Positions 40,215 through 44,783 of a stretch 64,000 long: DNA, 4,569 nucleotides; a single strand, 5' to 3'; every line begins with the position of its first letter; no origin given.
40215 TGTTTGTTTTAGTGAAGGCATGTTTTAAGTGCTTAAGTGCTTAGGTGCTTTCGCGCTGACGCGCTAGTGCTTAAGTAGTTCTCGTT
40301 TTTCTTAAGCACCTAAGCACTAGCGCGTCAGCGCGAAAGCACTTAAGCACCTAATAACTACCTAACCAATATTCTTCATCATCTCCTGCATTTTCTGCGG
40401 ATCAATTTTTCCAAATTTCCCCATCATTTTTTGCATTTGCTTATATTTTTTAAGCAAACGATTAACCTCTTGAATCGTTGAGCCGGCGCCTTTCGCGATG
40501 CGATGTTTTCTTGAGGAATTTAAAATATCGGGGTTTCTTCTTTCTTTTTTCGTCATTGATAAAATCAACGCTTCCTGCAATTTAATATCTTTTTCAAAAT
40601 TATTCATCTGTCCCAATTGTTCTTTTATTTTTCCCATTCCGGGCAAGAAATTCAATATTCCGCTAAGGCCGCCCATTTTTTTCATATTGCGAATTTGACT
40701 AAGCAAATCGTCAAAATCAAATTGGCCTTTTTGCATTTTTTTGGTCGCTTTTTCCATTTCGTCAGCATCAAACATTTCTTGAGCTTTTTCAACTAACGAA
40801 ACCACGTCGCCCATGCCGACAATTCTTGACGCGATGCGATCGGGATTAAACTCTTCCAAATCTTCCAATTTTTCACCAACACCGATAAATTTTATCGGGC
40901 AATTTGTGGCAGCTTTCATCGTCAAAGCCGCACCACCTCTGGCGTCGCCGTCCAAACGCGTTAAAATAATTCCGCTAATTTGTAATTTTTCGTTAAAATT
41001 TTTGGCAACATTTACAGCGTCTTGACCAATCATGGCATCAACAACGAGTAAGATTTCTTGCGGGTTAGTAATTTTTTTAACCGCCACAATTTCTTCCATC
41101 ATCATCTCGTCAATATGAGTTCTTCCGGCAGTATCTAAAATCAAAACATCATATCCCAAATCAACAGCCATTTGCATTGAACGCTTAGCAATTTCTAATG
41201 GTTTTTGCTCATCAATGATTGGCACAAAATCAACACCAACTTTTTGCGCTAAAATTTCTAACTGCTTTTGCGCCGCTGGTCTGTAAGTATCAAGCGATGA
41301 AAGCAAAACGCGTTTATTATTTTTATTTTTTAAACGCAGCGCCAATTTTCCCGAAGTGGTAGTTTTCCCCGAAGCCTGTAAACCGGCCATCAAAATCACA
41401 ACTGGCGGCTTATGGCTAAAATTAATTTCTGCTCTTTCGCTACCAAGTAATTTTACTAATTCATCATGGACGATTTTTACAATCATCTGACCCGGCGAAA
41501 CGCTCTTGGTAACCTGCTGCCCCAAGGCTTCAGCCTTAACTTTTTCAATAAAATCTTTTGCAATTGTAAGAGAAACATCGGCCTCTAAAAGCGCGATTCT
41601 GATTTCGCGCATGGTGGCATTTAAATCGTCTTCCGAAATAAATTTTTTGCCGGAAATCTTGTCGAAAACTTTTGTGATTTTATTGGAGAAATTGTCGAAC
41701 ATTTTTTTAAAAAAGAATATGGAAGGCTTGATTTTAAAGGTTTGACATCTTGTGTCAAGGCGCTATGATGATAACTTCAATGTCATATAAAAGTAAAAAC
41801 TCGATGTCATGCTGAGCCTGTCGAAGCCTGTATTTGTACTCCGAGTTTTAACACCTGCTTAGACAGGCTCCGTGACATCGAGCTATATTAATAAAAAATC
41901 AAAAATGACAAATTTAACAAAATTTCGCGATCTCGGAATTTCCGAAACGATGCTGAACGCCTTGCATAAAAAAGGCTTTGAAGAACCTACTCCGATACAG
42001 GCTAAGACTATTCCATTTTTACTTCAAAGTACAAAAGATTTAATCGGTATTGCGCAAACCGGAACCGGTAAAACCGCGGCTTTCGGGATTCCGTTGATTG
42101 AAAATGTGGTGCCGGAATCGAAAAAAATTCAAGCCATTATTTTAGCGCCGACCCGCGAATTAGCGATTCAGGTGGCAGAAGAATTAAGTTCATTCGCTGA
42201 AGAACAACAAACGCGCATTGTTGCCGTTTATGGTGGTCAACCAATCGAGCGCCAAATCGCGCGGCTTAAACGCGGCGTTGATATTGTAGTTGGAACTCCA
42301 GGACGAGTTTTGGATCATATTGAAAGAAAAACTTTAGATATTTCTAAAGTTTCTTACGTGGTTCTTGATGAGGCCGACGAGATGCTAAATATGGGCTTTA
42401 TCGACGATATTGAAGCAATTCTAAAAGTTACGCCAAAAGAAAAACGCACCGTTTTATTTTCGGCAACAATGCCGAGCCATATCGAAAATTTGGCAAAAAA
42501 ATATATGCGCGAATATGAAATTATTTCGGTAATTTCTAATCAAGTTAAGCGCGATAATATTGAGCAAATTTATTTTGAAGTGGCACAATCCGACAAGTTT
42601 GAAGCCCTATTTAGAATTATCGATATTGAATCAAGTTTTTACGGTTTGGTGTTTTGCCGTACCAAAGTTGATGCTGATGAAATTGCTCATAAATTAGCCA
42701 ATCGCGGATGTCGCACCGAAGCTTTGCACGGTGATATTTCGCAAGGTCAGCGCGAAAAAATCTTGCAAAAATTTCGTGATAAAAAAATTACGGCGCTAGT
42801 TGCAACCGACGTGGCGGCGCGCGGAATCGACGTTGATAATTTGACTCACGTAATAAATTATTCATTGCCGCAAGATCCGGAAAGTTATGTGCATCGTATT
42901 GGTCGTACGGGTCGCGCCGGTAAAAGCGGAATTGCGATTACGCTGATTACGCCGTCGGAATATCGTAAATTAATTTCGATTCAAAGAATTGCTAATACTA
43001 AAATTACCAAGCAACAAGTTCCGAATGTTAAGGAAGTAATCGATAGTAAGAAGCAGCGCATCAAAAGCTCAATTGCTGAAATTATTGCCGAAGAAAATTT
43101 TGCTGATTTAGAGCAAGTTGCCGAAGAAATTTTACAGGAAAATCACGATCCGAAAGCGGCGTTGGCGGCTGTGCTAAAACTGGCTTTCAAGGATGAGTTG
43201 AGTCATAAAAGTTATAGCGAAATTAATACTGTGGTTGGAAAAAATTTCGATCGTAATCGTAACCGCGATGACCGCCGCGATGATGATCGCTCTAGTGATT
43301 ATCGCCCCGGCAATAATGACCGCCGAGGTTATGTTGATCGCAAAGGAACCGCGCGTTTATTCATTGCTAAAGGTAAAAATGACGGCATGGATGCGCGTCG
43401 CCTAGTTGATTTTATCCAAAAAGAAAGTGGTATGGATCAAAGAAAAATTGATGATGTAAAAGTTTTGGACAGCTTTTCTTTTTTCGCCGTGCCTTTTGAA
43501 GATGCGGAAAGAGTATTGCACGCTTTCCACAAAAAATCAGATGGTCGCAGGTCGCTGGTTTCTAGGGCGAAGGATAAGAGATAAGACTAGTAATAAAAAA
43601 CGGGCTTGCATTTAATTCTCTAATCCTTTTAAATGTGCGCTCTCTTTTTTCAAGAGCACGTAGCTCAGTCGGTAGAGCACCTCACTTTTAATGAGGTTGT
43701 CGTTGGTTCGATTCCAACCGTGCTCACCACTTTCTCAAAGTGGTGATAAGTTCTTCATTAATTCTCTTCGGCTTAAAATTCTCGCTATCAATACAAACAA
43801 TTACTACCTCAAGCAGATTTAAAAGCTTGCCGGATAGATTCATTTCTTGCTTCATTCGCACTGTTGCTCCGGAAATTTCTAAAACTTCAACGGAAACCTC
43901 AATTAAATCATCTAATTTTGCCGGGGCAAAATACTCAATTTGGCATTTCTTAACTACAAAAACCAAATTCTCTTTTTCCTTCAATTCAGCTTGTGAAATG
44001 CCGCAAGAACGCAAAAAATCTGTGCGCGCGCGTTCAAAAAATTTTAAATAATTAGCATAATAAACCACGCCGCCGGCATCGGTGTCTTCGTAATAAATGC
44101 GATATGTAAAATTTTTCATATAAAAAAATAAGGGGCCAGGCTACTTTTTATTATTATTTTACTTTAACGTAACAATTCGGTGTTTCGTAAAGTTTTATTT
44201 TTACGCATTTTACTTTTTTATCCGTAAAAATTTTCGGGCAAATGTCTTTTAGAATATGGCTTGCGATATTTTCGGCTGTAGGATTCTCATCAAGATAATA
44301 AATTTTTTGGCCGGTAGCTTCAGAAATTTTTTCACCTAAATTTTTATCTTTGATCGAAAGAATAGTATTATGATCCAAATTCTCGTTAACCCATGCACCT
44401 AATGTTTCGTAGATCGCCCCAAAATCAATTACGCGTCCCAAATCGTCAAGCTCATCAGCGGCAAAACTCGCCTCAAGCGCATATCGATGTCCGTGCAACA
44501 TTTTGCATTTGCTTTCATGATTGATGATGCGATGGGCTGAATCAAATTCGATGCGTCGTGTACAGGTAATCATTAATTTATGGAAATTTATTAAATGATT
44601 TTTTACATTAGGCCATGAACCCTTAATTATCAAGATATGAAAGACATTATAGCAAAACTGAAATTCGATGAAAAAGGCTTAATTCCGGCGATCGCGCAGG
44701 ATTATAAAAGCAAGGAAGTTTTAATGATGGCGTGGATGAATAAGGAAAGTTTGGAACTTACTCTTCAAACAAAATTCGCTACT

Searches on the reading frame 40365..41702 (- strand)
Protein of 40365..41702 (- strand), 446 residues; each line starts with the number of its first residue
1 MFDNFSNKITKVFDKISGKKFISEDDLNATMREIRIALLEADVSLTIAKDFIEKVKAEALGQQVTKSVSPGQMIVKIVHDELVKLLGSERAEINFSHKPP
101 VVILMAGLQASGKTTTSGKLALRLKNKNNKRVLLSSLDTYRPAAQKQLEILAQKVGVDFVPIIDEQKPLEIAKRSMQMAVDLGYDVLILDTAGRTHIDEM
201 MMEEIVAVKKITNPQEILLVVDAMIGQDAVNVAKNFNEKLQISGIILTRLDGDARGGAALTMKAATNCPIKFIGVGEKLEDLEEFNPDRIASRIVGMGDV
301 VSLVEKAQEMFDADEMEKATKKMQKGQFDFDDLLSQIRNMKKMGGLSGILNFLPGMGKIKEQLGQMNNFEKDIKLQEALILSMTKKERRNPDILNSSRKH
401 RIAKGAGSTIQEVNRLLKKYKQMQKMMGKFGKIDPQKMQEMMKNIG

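Call 51: search_protein_families(library=pfam, proteins=[window:40365-41702:-], max_evalue=0.00001)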
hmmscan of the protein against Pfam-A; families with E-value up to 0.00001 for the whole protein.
window:40365-41702:- (446 aa): 4 families
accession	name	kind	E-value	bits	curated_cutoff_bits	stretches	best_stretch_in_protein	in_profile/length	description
PF00448.28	SRP54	-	7.9e-72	241.5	22.7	1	100-295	1-195/196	SRP54-type protein, GTPase domain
PF02978.25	SRP_SPB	-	8.9e-33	113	27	1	327-427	1-91/91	Signal peptide binding domain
PF02881.24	SRP54_N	-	2.5e-21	76.1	22.4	1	5-82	1-75/75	SRP54-type protein, helical bundle domain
PF06414.18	Zeta_toxin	-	1.6e-06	28.1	22.3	1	95-192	11-103/199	Zeta toxin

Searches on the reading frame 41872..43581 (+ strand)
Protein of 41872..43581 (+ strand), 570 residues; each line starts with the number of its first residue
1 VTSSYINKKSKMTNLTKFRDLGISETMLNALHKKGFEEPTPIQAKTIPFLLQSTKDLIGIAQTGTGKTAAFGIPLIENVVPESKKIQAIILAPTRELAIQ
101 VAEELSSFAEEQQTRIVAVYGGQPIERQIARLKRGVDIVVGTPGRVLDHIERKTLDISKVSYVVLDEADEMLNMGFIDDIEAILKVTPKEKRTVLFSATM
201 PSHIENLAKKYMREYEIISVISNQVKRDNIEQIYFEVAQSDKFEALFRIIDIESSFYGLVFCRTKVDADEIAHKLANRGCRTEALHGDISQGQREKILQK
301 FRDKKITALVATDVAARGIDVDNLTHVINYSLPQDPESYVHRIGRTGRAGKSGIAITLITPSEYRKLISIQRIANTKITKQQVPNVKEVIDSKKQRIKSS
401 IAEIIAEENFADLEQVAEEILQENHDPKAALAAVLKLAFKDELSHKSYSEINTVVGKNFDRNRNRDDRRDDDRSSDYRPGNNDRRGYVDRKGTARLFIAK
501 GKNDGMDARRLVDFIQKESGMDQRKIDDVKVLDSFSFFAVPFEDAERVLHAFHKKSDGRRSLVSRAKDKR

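Call 51: search_protein_families(library=pfam, proteins=[window:41872-43581:+], max_evalue=0.00001)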
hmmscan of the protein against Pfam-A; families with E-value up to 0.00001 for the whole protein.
window:41872-43581:+ (570 aa): 5 families
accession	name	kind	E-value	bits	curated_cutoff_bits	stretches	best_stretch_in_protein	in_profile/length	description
PF00270.35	DEAD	-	2.2e-51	174.4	26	1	40-206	1-166/167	DEAD/DEAH box helicase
PF00271.37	Helicase_C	-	1.9e-33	115.4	23.5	1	242-350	2-110/110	Helicase conserved C-terminal domain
PF03880.21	DbpA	-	4.4e-18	65.5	25.6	1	495-561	1-68/72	DbpA RNA binding domain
PF04851.21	ResIII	-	3.1e-09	37.4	22.5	1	53-200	22-162/164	Type III restriction enzyme, res subunit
PF25399.1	DeaD_dimer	-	1.9e-06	28.3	23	1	384-442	1-60/67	RNA helicase DeaD dimerization domain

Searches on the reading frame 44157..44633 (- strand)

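Call 51: search_protein_families(library=pfam, proteins=[window:44157-44633:-], max_evalue=0.00001)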
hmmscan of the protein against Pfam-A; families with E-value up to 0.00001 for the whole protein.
window:44157-44633:- (159 aa): 1 family
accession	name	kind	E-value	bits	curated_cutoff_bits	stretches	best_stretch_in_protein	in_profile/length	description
PF01242.24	PTPS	-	1.9e-30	105.7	22.4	1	24-158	2-118/121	6-pyruvoyl tetrahydropterin synthase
